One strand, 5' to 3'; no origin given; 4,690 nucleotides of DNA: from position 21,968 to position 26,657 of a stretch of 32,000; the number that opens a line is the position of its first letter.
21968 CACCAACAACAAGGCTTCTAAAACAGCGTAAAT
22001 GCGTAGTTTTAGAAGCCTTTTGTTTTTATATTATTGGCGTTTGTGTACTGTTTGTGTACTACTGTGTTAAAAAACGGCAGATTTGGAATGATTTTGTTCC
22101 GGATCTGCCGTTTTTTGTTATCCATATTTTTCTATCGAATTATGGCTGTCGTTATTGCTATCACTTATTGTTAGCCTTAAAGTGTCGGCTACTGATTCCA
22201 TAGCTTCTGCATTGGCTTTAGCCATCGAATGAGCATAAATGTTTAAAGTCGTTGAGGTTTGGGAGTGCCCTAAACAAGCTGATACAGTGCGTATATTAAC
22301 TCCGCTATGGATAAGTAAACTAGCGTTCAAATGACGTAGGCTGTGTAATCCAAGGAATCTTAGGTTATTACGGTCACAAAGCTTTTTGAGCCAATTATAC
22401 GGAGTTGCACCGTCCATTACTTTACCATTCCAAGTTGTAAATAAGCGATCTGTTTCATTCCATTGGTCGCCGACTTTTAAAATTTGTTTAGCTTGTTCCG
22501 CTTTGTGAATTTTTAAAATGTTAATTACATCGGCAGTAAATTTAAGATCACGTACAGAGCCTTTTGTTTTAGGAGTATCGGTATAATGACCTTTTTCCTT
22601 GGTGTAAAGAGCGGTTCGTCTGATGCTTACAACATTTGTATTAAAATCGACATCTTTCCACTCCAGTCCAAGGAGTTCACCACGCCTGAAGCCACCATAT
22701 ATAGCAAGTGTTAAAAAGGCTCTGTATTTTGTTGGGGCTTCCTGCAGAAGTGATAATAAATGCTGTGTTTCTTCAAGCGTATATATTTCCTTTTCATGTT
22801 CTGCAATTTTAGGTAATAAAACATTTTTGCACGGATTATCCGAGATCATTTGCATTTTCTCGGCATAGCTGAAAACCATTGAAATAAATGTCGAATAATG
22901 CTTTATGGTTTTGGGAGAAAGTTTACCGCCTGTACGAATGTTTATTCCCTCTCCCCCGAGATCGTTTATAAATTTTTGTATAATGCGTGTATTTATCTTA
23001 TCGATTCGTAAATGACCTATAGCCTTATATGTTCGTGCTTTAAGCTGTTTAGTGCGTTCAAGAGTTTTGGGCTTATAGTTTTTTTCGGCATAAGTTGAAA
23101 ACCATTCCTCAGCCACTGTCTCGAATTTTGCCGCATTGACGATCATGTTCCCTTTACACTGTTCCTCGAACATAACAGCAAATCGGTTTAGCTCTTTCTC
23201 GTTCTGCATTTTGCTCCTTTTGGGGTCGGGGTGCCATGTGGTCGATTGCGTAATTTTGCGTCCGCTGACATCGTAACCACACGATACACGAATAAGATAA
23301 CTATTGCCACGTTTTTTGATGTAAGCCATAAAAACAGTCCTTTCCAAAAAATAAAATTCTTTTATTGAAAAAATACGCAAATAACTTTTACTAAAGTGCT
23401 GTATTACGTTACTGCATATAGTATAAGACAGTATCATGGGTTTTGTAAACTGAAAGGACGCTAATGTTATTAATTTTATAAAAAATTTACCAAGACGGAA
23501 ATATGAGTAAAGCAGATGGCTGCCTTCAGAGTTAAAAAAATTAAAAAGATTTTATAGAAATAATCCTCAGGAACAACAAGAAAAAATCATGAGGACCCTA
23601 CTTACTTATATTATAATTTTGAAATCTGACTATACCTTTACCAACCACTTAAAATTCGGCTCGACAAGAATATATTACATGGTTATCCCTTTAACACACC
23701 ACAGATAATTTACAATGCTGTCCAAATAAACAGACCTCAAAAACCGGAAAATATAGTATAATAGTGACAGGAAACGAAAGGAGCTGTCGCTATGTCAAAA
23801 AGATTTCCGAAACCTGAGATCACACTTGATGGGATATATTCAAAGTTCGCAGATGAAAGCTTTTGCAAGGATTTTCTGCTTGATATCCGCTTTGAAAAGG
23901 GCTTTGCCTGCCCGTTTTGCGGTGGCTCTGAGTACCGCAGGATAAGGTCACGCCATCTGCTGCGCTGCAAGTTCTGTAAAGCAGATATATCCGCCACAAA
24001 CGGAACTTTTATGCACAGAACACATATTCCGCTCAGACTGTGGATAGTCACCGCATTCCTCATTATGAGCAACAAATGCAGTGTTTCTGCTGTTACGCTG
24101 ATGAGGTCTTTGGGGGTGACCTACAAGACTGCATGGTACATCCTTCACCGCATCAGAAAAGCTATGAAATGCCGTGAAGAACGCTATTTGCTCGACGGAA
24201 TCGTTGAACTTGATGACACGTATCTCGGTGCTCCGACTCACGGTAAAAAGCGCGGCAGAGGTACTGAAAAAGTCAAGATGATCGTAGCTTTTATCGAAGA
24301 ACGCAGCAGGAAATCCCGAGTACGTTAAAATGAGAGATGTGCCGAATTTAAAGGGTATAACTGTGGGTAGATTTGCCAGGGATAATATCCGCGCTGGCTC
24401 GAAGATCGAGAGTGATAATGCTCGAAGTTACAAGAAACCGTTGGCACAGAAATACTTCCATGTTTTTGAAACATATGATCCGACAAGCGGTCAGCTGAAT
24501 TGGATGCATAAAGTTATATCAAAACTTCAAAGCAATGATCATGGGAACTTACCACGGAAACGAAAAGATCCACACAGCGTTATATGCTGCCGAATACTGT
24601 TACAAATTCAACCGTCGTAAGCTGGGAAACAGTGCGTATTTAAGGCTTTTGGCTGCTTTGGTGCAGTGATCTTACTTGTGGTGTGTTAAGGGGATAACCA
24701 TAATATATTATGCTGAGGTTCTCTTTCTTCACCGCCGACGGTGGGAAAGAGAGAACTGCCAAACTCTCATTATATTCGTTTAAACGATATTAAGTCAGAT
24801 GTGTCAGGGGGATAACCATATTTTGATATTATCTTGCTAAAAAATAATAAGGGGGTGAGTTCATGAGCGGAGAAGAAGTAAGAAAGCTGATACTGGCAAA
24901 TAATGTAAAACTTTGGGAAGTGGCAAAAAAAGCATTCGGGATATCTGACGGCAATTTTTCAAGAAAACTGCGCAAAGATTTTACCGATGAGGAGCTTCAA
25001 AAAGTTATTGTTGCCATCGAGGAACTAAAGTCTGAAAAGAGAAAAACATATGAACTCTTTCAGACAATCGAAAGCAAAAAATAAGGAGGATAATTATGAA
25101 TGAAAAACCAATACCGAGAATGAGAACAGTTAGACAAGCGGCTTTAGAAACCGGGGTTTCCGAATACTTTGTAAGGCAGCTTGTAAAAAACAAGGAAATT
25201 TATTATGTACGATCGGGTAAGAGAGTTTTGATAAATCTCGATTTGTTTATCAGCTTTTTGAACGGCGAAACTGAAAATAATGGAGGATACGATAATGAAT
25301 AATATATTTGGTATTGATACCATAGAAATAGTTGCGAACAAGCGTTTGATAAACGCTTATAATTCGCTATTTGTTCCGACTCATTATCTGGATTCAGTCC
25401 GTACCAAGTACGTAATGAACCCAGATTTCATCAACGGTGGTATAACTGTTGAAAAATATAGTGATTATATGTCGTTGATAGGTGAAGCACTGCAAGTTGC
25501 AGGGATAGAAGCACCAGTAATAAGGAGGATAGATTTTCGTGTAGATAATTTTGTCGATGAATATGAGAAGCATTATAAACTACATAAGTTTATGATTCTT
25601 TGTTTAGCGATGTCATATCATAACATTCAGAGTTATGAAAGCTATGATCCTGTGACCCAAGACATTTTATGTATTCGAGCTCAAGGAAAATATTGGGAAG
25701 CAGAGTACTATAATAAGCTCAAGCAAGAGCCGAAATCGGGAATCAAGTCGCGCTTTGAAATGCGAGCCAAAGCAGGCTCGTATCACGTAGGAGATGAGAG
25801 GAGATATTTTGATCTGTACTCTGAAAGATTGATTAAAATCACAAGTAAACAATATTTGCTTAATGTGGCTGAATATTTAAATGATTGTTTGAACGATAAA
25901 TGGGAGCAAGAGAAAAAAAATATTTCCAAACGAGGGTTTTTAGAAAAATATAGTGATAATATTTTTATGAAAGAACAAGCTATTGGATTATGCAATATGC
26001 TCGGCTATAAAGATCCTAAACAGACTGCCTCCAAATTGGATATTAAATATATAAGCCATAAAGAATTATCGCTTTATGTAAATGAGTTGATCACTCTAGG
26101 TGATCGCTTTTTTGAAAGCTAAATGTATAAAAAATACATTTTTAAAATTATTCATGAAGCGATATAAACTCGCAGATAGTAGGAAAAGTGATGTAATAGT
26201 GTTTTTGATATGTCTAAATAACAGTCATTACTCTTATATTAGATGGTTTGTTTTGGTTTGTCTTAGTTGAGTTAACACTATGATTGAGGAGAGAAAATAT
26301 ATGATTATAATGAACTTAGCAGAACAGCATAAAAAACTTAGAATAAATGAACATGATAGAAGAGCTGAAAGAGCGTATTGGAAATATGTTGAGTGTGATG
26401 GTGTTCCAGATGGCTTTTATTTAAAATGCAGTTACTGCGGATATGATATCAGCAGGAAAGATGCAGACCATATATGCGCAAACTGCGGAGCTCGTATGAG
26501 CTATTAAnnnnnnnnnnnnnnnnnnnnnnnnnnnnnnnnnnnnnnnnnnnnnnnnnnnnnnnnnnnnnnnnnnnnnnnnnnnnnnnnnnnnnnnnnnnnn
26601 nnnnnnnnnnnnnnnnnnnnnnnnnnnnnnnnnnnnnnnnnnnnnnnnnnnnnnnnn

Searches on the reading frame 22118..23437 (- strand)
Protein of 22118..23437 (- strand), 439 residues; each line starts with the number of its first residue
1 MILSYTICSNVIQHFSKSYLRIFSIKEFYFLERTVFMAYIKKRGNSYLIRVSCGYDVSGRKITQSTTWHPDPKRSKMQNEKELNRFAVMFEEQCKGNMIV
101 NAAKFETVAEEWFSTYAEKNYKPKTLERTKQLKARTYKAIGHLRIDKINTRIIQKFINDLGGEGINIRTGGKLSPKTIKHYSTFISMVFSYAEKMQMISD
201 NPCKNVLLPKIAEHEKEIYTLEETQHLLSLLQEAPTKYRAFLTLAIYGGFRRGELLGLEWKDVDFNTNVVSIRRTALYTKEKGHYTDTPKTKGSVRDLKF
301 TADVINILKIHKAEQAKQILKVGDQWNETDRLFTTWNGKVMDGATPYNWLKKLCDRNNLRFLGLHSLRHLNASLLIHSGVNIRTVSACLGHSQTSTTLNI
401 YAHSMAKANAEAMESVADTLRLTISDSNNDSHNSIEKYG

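Call 3: search_protein_families(library=pfam, proteins=[window:22118-23437:-], max_evalue=0.1)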
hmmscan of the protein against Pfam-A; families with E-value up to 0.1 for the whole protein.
window:22118-23437:- (439 aa): 4 families
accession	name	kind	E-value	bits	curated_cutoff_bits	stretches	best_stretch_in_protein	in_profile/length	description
PF00589.27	Phage_integrase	-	2.6e-23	83.1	27.1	1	221-405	5-169/172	Phage integrase family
PF22022.2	Phage_int_M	-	8.6e-08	32.8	27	1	105-205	1-92/96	Phage integrase central domain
PF14659.12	Phage_int_SAM_3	-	2.3e-07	31.4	22.6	1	105-160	2-57/58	Phage integrase, N-terminal SAM-like domain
PF13102.12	Phage_int_SAM_5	-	1.2e-05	26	22.3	1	111-204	8-96/98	Phage integrase SAM-like domain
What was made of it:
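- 22118..23437 (-): Tyrosine integrase of the element. Phage_integrase, E 2.6e-23 (call 3).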

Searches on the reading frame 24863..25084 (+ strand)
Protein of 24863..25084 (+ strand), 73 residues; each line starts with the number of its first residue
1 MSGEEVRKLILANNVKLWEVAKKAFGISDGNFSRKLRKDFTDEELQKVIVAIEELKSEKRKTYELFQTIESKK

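Call 107: search_protein_families(library=phrogs, proteins=[window:24863-25084:+], max_evalue=0.001)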
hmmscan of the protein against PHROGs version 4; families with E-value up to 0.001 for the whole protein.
window:24863-25084:+ (73 aa): 1 family
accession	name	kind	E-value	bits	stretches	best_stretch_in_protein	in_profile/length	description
phrog_17740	-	unknown function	1.3e-09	38.7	1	2-58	4-59/62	-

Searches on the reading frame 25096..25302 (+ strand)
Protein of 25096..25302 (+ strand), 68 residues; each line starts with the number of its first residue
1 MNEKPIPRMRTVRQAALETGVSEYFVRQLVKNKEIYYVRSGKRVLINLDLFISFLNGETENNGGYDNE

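Call 3: search_protein_families(library=pfam, proteins=[window:25096-25302:+], max_evalue=0.1)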
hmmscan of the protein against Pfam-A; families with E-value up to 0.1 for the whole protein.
window:25096-25302:+ (68 aa): 1 family
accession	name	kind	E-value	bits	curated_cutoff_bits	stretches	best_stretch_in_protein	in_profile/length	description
PF12728.13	HTH_17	-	4.3e-06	27.3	27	1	11-56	3-48/51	Helix-turn-helix domain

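Call 107: search_protein_families(library=phrogs, proteins=[window:25096-25302:+], max_evalue=0.001)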
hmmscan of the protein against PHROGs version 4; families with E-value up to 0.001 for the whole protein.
window:25096-25302:+ (68 aa): 0 families

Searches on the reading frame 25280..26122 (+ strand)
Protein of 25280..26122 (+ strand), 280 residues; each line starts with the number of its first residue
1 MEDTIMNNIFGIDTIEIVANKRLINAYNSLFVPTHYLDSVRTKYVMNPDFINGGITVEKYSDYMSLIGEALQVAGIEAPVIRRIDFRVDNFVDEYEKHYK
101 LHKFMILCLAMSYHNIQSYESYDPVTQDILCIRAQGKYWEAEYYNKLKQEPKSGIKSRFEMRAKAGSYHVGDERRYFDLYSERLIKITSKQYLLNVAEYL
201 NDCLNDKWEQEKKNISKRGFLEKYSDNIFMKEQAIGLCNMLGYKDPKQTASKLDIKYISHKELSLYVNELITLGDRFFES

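Call 3: search_protein_families(library=pfam, proteins=[window:25280-26122:+], max_evalue=0.1)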
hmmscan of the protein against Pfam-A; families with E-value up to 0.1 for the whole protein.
window:25280-26122:+ (280 aa): 0 families

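Call 4: search_protein_families(library=padloc, proteins=[window:25280-26122:+], max_evalue=0.1)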
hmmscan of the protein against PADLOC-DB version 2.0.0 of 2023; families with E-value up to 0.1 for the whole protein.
window:25280-26122:+ (280 aa): 0 families

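Call 66: search_protein_families(library=ncbifam, proteins=[window:25280-26122:+], max_evalue=0.01)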
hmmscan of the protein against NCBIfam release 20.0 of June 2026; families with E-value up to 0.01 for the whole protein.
window:25280-26122:+ (280 aa): 0 families

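Call 107: search_protein_families(library=phrogs, proteins=[window:25280-26122:+], max_evalue=0.001)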
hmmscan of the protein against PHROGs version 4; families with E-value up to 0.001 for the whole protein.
window:25280-26122:+ (280 aa): 0 families
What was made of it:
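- Checked: 'Rep' (25280-26122) matches no family in Pfam, NCBIfam or PHROGs (calls 3, 66, 107).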

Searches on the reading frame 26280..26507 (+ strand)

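Call 3: search_protein_families(library=pfam, proteins=[window:26280-26507:+], max_evalue=0.1)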
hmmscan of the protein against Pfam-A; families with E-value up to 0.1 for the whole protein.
window:26280-26507:+ (75 aa): 6 families
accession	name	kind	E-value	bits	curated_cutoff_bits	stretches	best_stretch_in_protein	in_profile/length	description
PF21349.2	RUBY_RBDX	-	0.0038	17.1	26.5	1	49-72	2-25/30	Rubrerythrin, rubredoxin-like domain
PF13240.11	Zn_Ribbon_1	-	0.007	16.6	25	1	49-72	1-22/23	zinc-ribbon domain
PF18319.7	Zn_ribbon_PriA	-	0.0084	16.5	26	0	48-56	17-25/27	PriA DNA helicase Cys-rich region (CRR) domain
PF13248.11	Zn_ribbon_3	-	0.0086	16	27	1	48-73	3-26/26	zinc-ribbon domain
PF08271.17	Zn_Ribbon_TF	-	0.053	13.5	29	0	49-71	2-27/43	TFIIB zinc-binding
PF17032.10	Zn_ribbon_15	-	0.076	14.3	28.9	0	45-73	35-62/73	zinc-ribbon family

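Call 4: search_protein_families(library=padloc, proteins=[window:26280-26507:+], max_evalue=0.1)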
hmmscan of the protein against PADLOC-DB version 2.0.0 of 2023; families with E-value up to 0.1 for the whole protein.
window:26280-26507:+ (75 aa): 0 families

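Call 66: search_protein_families(library=ncbifam, proteins=[window:26280-26507:+], max_evalue=0.01)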
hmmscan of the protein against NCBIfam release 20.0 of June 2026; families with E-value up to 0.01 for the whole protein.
window:26280-26507:+ (75 aa): 0 families

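Call 107: search_protein_families(library=phrogs, proteins=[window:26280-26507:+], max_evalue=0.001)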
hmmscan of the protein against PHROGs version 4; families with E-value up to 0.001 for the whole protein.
window:26280-26507:+ (75 aa): 0 families
